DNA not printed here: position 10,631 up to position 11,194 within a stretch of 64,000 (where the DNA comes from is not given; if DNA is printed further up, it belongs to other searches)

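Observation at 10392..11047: Divergent pair of paralogous small proteins at the head of the wzm-wzt operon, one with a sigma-54-like promoter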

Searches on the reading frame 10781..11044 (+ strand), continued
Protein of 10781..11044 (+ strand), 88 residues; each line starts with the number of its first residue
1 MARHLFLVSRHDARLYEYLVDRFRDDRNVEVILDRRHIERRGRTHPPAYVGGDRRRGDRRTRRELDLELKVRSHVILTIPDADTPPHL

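Call 56: find_encoding_contigs(protein=P0390, flank=5000, max_places=2)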
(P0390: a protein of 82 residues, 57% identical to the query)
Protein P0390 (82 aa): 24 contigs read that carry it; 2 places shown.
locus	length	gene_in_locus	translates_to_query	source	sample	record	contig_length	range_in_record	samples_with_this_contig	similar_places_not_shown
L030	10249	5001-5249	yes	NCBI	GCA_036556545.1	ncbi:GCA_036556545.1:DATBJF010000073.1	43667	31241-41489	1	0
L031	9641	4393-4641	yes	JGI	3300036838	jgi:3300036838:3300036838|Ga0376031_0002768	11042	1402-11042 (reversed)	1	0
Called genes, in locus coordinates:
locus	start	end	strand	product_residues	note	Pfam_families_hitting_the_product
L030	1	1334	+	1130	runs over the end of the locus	PF02574:S-methyl_trans, PF00809:Pterin_bind, PF02607:B12-binding_2, PF02310:B12-binding, PF02965:Met_synt_B12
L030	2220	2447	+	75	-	-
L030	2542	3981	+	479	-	PF00158:Sigma54_activat, PF14532:Sigma54_activ_2, PF07728:AAA_5 (weak), PF25601:AAA_lid_14, PF02954:HTH_8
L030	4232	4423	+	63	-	-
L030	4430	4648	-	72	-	-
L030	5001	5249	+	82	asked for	-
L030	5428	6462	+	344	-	PF00158:Sigma54_activat, PF01078:Mg_chelatase (faint), PF14532:Sigma54_activ_2, PF07728:AAA_5 (weak), PF25601:AAA_lid_14, PF02954:HTH_8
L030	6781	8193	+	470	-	PF00072:Response_reg, PF00158:Sigma54_activat, PF14532:Sigma54_activ_2, PF07728:AAA_5 (faint), PF25601:AAA_lid_14, PF02954:HTH_8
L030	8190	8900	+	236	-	PF00072:Response_reg, PF00196:GerE, PF08281:Sigma70_r4_2 (weak)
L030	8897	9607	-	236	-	PF00072:Response_reg, PF08281:Sigma70_r4_2 (weak), PF00196:GerE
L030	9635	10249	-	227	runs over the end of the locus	PF01656:CbiA, PF02374:ArsA_ATPase (faint), PF09140:MipZ, PF10609:ParA, PF13614:AAA_31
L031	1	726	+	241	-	?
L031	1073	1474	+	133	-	-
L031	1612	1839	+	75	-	-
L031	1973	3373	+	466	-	PF00158:Sigma54_activat, PF14532:Sigma54_activ_2, PF07728:AAA_5 (weak), PF25601:AAA_lid_14, PF02954:HTH_8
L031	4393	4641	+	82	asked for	-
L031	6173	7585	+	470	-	PF00072:Response_reg, PF00158:Sigma54_activat, PF14532:Sigma54_activ_2, PF07728:AAA_5 (faint), PF25601:AAA_lid_14, PF02954:HTH_8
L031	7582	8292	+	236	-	PF00072:Response_reg, PF00196:GerE, PF08281:Sigma70_r4_2 (weak)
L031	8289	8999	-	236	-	PF00072:Response_reg, PF08281:Sigma70_r4_2 (weak), PF00196:GerE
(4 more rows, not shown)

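Call 57: find_encoding_contigs(protein=P0400, flank=5000, max_places=2)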
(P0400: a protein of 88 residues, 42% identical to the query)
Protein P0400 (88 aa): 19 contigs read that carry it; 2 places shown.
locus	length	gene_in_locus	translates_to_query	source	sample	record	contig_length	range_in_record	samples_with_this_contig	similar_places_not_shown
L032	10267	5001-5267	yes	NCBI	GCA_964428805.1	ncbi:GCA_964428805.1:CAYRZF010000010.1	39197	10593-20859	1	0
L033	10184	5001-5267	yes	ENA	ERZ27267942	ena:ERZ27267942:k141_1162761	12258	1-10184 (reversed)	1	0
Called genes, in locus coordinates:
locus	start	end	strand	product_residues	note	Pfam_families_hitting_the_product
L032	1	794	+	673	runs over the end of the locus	PF13746:Fer4_18 (faint), PF12797:Fer4_2 (weak), PF12838:Fer4_7 (faint), PF13183:Fer4_8, PF13187:Fer4_9, PF13237:Fer4_10, PF13534:Fer4_17 (weak), PF02754:CCG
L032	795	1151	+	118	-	PF06803:DUF1232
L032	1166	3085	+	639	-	PF02653:BPD_transp_2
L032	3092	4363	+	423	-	PF13433:Peripla_BP_5, PF13458:Peripla_BP_6, PF01094:ANF_receptor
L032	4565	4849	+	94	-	PF13561:adh_short_C2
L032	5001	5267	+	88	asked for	-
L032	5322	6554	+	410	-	PF06779:MFS_4 (weak), PF07690:MFS_1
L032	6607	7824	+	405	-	PF05977:MFS_3, PF13347:MFS_2 (weak), PF07690:MFS_1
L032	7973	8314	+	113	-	-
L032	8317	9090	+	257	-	PF02146:SIR2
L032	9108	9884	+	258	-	PF01557:FAA_hydrolase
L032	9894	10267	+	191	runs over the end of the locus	PF00293:NUDIX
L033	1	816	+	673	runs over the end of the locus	PF13746:Fer4_18 (faint), PF12797:Fer4_2 (weak), PF12838:Fer4_7 (faint), PF13183:Fer4_8, PF13187:Fer4_9, PF13237:Fer4_10, PF13534:Fer4_17 (weak), PF02754:CCG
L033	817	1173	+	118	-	PF06803:DUF1232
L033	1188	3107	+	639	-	PF02653:BPD_transp_2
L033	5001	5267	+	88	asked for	-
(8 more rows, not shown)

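Call 68: search_protein_families(library=ncbifam, proteins=[L030:5428-6462:+, L030:2542-3981:+], max_evalue=1e-10)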
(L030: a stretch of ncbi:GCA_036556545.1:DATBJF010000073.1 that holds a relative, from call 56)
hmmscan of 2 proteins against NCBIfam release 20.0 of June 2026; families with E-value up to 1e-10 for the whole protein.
L030:5428-6462:+ (344 aa): 25 families
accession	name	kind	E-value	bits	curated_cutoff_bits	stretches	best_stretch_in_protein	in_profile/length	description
TIGR01817.1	nifA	equivalog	3.7e-102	342.8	528.85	1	16-279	183-445/534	nif-specific transcriptional activator NifA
NF008469.0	PRK11361.1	equivalog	5.3e-94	315.5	714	1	31-333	145-455/461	acetoacetate metabolism transcriptional regulator AtoC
NF007689.0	PRK10365.1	equivalog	9.3e-91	304.8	760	1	23-329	133-439/441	sigma-54-dependent response regulator transcription factor ZraR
NF050807.1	TransRegFlbDCaul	equivalog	8.6e-89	298.4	750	1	29-333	118-439/454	sigma-54-dependent transcriptional regulator FlbD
NF041552.1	TF_PrdR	equivalog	9e-89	298.3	795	1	23-332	261-576/577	sigma-54 dependent transcriptional regulator PrdR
TIGR02915.1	PEP_resp_reg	equivalog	5.4e-86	289.2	502.6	1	22-325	132-435/445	PEP-CTERM-box response regulator transcription factor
NF038308.1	RNA_repair_RtcR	equivalog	1e-84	285.3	650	1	29-331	180-515/530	RNA repair transcriptional activator RtcR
NF003451.0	PRK05022.1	equivalog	1.4e-84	284.6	476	1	21-321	182-497/512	nitric oxide reductase transcriptional regulator NorR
NF041946.1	LuxO_transreg_Vib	equivalog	6.2e-83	279.1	800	1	20-269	124-373/463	quorum-sensing sigma-54 dependent transcriptional regulator LuxO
TIGR01818.1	ntrC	equivalog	6.7e-82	275.7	558.6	1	24-272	129-377/463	nitrogen regulation protein NR(I)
NF041906.1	V4R_TF_MobR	exception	7.9e-79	265.6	999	1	29-331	232-543/544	phenol degradation transcriptional regulator MobR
NF011958.0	PRK15429.1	equivalog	9.9e-77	259.1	830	1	31-269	381-619/692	formate hydrogenlyase transcriptional activator FlhA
NF011695.0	PRK15115.1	equivalog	2.4e-76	257.3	763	1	30-329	136-432/445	two-component system response regulator GlrR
TIGR02974.1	phageshock_pspF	equivalog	3.5e-74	250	443.55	1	31-264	1-235/336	phage shock protein operon transcriptional activator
TIGR02329.1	propionate_PrpR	equivalog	7.5e-72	242.6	499.2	1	23-330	206-525/526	propionate catabolism operon regulatory protein PrpR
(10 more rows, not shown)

L030:2542-3981:+ (479 aa): 25 families
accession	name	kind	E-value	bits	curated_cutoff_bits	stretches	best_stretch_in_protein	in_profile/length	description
TIGR01817.1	nifA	equivalog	2.6e-98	330.1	528.85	1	136-392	190-445/534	nif-specific transcriptional activator NifA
NF008469.0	PRK11361.1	equivalog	2.1e-97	326.7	714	1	140-450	141-455/461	acetoacetate metabolism transcriptional regulator AtoC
NF050807.1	TransRegFlbDCaul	equivalog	1.3e-93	314.3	750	1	144-452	120-441/454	sigma-54-dependent transcriptional regulator FlbD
NF007689.0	PRK10365.1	equivalog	2e-93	313.6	760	1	134-446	131-439/441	sigma-54-dependent response regulator transcription factor ZraR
NF041552.1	TF_PrdR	equivalog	1.2e-89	301.2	795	1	138-449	264-576/577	sigma-54 dependent transcriptional regulator PrdR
TIGR01818.1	ntrC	equivalog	6.7e-89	298.8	558.6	1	138-385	130-377/463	nitrogen regulation protein NR(I)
TIGR02915.1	PEP_resp_reg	equivalog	7.6e-88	295.3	502.6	1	136-442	133-435/445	PEP-CTERM-box response regulator transcription factor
NF038308.1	RNA_repair_RtcR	equivalog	2.5e-86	290.6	650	1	138-450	176-517/530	RNA repair transcriptional activator RtcR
NF003451.0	PRK05022.1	equivalog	8.8e-86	288.6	476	1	140-438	188-497/512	nitric oxide reductase transcriptional regulator NorR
NF041946.1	LuxO_transreg_Vib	equivalog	2.4e-83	280.5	800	1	136-451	127-462/463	quorum-sensing sigma-54 dependent transcriptional regulator LuxO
NF041906.1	V4R_TF_MobR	exception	1.8e-80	271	999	1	136-448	226-543/544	phenol degradation transcriptional regulator MobR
TIGR02329.1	propionate_PrpR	equivalog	7e-77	259.2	499.2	1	130-447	201-525/526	propionate catabolism operon regulatory protein PrpR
NF011958.0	PRK15429.1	equivalog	3.9e-76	257.1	830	1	137-423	374-655/692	formate hydrogenlyase transcriptional activator FlhA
NF011695.0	PRK15115.1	equivalog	2.5e-75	253.9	763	1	130-451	123-437/445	two-component system response regulator GlrR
TIGR02974.1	phageshock_pspF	equivalog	2.2e-72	244.1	443.55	1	144-375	1-233/336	phage shock protein operon transcriptional activator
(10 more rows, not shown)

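Call 78: find_encoding_contigs(protein=P0395, flank=5000, max_places=1)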
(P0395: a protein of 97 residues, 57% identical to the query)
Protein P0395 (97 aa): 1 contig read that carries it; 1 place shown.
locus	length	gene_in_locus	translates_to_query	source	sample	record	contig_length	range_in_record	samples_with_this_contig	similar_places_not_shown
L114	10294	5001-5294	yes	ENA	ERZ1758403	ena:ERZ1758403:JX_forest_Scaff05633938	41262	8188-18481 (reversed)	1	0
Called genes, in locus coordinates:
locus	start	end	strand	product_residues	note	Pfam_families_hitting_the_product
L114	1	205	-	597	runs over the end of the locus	PF00501:AMP-binding, PF23562:AMP-binding_C_3 (weak)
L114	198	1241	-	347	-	-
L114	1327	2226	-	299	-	PF21926:FeeM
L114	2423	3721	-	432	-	PF25984:BSH_YknX (faint), PF25876:HH_MFP_RND (faint), PF25881:HH_YBHG, PF25954:Beta-barrel_RND_2 (weak), PF25990:Beta-barrel_YknX (weak), PF25967:RND-MFP_C (weak), PF25975:CzcB_C (weak)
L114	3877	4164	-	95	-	-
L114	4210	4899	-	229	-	PF01435:Peptidase_M48 (faint), PF10463:Peptidase_U49 (weak)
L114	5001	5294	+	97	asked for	-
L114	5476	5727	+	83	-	-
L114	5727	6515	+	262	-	PF00027:cNMP_binding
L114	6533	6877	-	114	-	-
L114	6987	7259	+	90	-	-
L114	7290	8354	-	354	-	PF01370:Epimerase, PF04321:RmlD_sub_bind, PF16363:GDP_Man_Dehyd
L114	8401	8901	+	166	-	-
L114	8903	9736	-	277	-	PF12911:OppC_N (weak), PF00528:BPD_transp_1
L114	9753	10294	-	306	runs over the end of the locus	PF19300:BPD_transp_1_N, PF00528:BPD_transp_1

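Call 79: find_encoding_contigs(protein=P0406, flank=5000, max_places=2)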
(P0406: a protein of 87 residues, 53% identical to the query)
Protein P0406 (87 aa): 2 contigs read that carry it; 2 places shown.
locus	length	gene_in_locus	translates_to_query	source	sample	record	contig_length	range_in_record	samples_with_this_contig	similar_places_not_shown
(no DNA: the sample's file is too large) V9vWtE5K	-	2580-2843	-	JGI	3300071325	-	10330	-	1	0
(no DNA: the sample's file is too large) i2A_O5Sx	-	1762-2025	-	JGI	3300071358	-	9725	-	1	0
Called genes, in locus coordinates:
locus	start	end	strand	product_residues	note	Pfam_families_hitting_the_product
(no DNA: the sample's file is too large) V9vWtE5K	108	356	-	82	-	-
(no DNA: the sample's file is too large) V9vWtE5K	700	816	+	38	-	-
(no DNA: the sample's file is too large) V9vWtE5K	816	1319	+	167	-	-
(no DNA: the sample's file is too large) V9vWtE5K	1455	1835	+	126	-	PF00072:Response_reg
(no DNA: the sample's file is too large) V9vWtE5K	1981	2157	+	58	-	-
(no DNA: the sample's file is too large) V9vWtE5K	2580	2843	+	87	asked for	-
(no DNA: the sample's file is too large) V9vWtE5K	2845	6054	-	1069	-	-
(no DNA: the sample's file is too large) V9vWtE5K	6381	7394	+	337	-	PF00158:Sigma54_activat, PF14532:Sigma54_activ_2, PF25601:AAA_lid_14, PF02954:HTH_8 (weak)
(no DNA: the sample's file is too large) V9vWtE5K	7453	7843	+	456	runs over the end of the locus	PF00158:Sigma54_activat, PF01078:Mg_chelatase (faint), PF14532:Sigma54_activ_2, PF07728:AAA_5 (weak), PF25601:AAA_lid_14, PF02954:HTH_8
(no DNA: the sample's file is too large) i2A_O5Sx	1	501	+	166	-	?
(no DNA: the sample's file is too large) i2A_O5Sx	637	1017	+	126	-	PF00072:Response_reg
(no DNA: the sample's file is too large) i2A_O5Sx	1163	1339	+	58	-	-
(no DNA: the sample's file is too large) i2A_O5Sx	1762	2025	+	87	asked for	-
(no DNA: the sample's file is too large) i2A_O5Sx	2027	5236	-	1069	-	-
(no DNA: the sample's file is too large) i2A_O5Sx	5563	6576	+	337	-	PF00158:Sigma54_activat, PF14532:Sigma54_activ_2, PF25601:AAA_lid_14, PF02954:HTH_8 (weak)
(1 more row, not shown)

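Call 80: search_protein_families(library=phrogs, proteins=[window:10781-11044:+], max_evalue=1)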
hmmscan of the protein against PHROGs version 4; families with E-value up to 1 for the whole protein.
seq(88 aa): 0 families

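Call 81: search_protein_families(library=padloc, proteins=[window:10781-11044:+], max_evalue=1)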
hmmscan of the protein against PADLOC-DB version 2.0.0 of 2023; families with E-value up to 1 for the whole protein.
seq(88 aa): 0 families

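Call 82: search_protein_families(library=pfam, alignment_id=A5, max_evalue=0.1)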
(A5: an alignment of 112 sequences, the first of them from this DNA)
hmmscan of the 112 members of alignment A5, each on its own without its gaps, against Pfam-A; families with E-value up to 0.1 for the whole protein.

A. member 1, seq(88 aa): 0 families

B. families by the number of members that match (of 112 scanned): 12 families
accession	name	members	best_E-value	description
PF21826.1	DUF6887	2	0.029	Family of unknown function (DUF6887)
PF13083.13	KH_KhpA-B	1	0.0092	KhpA/KhpB, KH domain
PF15025.12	C5orf34-like_N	1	0.018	C5orf34-like, N-terminal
PF21982.2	RecX_HTH1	1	0.019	RecX, first three-helix domain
PF17940.6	TetR_C_31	1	0.027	Tetracyclin repressor-like, C-terminal domain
PF00761.25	Polyoma_coat2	1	0.038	Polyomavirus coat protein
PF08350.17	FilR1_middle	1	0.052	Methanogenesis regulatory protein FilR1, middle domain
PF08518.16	GIT_SHD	1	0.062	Spa2 homology domain (SHD) of GIT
PF24336.1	DUF7504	1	0.078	Family of unknown function (DUF7504)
PF09620.15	Cas_csx3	1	0.088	CRISPR-associated protein (Cas_csx3)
PF00906.25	Hepatitis_core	1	0.088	Hepatitis core antigen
PF08983.15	V1R_C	1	0.097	Vasopressin V1 receptor, C-terminal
